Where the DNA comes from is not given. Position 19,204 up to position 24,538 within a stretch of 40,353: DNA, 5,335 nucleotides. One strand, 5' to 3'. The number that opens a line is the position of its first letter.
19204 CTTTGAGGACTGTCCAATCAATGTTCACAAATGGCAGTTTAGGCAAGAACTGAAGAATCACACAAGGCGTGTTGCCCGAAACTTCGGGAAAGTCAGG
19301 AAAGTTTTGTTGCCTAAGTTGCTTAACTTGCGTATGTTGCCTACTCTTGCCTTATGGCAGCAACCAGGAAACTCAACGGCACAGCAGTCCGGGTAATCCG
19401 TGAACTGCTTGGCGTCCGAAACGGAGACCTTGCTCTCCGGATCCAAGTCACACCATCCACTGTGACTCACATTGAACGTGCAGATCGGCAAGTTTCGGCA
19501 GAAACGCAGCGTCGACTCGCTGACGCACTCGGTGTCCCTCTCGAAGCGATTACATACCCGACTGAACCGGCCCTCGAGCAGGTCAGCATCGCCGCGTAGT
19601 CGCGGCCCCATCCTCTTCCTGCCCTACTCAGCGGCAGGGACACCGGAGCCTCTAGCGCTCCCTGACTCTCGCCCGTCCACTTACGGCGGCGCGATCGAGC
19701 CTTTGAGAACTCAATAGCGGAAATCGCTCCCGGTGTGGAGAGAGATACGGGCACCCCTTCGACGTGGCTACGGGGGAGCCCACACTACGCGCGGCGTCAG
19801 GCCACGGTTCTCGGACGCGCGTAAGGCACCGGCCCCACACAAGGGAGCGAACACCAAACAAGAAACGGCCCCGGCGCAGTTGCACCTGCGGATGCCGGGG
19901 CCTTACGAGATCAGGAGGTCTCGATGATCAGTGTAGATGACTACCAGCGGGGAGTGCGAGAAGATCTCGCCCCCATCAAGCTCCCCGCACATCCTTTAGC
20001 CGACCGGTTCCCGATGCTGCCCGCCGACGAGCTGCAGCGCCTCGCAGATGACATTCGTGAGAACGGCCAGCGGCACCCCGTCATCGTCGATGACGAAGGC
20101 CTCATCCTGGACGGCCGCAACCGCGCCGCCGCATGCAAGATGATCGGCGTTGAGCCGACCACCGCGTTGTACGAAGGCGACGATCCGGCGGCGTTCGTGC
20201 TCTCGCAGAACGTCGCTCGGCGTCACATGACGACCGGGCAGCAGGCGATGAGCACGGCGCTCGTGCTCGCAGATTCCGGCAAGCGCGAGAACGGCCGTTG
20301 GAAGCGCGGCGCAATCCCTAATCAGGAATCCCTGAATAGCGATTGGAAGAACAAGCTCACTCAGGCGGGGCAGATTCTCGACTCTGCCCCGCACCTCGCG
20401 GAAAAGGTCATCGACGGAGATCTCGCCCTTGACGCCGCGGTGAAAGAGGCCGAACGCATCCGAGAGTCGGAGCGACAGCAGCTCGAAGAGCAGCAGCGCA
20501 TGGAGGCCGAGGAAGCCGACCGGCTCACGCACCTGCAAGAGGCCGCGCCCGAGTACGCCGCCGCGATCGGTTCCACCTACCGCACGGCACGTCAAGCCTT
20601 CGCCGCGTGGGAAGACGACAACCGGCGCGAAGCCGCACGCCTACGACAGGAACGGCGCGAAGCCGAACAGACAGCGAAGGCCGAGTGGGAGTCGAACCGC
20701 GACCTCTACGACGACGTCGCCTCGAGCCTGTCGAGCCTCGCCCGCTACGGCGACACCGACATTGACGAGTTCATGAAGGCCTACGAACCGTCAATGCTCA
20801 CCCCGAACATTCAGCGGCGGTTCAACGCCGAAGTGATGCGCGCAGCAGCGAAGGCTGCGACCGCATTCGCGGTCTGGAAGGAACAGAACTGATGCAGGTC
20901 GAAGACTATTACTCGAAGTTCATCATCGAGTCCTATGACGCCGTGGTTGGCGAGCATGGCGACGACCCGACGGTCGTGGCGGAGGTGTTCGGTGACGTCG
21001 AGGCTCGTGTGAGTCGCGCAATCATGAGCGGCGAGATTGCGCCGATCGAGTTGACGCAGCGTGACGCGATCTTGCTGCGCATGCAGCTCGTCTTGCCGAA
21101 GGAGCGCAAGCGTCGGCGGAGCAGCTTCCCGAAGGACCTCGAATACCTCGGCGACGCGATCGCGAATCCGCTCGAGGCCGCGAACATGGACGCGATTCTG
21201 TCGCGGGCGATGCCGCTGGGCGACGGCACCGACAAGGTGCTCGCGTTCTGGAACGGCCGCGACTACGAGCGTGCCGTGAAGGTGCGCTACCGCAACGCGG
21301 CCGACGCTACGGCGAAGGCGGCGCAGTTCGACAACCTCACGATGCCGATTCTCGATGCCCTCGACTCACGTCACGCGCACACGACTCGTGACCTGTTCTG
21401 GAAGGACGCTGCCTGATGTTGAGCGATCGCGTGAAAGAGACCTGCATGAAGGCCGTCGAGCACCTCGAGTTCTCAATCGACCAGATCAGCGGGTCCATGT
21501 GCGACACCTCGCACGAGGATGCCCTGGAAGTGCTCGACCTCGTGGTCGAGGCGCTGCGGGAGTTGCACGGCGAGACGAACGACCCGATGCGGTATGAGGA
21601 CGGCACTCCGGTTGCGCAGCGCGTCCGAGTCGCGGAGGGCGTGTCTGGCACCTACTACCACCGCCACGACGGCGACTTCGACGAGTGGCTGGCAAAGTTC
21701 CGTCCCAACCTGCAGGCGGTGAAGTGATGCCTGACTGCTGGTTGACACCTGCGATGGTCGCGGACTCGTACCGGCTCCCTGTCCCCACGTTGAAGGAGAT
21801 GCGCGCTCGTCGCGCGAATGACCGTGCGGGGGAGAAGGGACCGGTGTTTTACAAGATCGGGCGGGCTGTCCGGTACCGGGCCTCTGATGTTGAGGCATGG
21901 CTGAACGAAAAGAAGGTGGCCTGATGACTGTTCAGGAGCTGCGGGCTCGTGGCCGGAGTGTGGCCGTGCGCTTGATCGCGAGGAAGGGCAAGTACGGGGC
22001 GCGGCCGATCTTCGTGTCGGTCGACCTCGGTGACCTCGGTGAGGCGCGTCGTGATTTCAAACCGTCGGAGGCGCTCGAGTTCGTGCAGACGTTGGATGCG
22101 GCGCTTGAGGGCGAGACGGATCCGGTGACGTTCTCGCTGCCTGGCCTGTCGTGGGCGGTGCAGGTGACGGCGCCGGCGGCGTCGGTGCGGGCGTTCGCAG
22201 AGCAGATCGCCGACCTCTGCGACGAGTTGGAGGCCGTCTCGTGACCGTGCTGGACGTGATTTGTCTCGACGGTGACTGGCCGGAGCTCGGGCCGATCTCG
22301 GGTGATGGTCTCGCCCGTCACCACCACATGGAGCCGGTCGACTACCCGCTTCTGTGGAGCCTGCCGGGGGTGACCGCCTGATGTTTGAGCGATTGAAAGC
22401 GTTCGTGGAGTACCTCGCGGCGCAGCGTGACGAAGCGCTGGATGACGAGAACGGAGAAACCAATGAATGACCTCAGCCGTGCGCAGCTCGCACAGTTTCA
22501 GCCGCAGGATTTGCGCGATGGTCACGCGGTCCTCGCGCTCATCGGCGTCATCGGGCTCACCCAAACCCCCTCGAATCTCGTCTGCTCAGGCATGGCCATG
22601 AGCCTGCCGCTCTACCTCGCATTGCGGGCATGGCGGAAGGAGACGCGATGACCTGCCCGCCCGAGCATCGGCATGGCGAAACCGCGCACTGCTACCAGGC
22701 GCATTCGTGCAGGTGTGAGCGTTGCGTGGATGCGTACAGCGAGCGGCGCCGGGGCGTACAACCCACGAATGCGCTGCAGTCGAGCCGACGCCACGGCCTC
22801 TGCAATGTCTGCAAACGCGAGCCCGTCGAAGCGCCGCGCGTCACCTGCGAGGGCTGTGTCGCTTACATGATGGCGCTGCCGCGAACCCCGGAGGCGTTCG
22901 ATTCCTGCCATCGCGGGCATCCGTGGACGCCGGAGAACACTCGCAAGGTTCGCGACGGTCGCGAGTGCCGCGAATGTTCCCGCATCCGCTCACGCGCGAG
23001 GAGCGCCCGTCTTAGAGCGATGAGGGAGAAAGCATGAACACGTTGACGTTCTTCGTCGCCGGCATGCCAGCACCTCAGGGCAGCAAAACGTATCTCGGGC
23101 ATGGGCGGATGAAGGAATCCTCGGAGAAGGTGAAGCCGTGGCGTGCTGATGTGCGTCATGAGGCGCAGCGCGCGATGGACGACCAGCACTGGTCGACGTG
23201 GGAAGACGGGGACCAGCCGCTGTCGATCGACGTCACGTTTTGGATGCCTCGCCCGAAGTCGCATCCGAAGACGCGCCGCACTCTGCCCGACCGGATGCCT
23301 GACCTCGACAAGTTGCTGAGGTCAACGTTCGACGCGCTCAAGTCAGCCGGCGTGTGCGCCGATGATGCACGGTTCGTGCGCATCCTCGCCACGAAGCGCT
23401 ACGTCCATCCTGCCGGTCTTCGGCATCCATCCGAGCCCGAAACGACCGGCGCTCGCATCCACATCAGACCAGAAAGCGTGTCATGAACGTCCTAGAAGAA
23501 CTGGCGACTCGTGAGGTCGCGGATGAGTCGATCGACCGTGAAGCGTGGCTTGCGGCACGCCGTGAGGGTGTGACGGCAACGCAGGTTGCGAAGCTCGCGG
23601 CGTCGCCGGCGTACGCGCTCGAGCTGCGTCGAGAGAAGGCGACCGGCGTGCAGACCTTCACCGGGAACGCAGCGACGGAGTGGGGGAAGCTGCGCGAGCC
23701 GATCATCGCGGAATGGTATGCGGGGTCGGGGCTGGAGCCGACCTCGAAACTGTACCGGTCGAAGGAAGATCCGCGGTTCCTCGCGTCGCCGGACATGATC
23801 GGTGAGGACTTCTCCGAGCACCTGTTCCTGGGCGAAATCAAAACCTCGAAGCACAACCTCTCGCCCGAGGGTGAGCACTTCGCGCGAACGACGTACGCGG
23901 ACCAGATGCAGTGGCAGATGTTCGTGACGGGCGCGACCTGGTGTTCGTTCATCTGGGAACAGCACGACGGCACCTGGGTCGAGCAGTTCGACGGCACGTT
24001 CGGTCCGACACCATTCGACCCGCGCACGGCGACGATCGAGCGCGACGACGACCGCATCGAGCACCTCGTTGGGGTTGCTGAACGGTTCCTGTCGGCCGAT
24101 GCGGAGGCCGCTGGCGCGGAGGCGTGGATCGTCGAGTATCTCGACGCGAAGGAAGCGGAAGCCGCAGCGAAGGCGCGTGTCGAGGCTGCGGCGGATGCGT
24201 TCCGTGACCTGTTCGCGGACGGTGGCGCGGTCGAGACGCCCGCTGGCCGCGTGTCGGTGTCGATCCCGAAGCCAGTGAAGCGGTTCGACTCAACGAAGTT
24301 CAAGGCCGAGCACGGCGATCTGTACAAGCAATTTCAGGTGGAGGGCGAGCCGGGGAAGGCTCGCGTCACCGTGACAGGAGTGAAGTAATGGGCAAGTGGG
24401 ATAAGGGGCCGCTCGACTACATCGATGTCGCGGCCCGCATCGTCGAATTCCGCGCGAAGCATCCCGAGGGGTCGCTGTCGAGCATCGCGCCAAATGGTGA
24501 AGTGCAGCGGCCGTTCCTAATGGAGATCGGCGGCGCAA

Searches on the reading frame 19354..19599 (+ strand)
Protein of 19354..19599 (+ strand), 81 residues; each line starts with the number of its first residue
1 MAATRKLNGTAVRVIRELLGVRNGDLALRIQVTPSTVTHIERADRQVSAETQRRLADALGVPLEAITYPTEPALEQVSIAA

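Call 63: search_protein_families(library=pfam, proteins=[window:19354-19599:+], max_evalue=0.01)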
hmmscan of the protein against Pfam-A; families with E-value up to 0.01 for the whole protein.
window:19354-19599:+ (81 aa): 4 families
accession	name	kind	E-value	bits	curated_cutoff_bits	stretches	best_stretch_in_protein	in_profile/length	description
PF01381.28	HTH_3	-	2.4e-10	40.7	23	1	13-64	2-53/55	Helix-turn-helix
PF13560.12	HTH_31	-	9e-10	39.2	27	1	9-64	3-59/64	Helix-turn-helix domain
PF14174.11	YycC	-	0.0037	17.8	27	1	46-66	5-25/51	YycC-like protein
PF00356.27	LacI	-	0.009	16.2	27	0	25-58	4-37/46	Bacterial regulatory proteins, lacI family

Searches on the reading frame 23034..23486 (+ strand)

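Call 96: search_protein_families(library=pfam, proteins=[window:23034-23486:+], max_evalue=0.01)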
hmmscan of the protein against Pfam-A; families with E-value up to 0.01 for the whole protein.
window:23034-23486:+ (150 aa): 1 family
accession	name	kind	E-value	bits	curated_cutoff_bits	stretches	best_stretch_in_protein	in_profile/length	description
PF05866.16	RusA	-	7.6e-14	52.8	22.8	1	29-124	22-114/124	Endodeoxyribonuclease RusA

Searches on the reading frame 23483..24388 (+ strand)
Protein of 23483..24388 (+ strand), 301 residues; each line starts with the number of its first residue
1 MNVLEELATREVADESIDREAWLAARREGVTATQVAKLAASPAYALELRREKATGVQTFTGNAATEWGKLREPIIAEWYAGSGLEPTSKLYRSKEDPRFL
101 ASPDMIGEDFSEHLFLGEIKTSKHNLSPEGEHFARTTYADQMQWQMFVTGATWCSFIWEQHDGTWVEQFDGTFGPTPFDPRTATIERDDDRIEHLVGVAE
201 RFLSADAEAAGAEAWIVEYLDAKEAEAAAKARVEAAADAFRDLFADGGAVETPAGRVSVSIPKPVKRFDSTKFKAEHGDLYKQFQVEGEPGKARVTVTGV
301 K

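Call 96: search_protein_families(library=pfam, proteins=[window:23483-24388:+], max_evalue=0.01)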
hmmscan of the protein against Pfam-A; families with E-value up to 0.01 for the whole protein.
window:23483-24388:+ (301 aa): 1 family
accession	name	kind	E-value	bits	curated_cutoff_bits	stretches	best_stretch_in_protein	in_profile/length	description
PF09588.16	YqaJ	-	4.2e-14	53.5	22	1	22-151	2-149/150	YqaJ-like viral recombinase domain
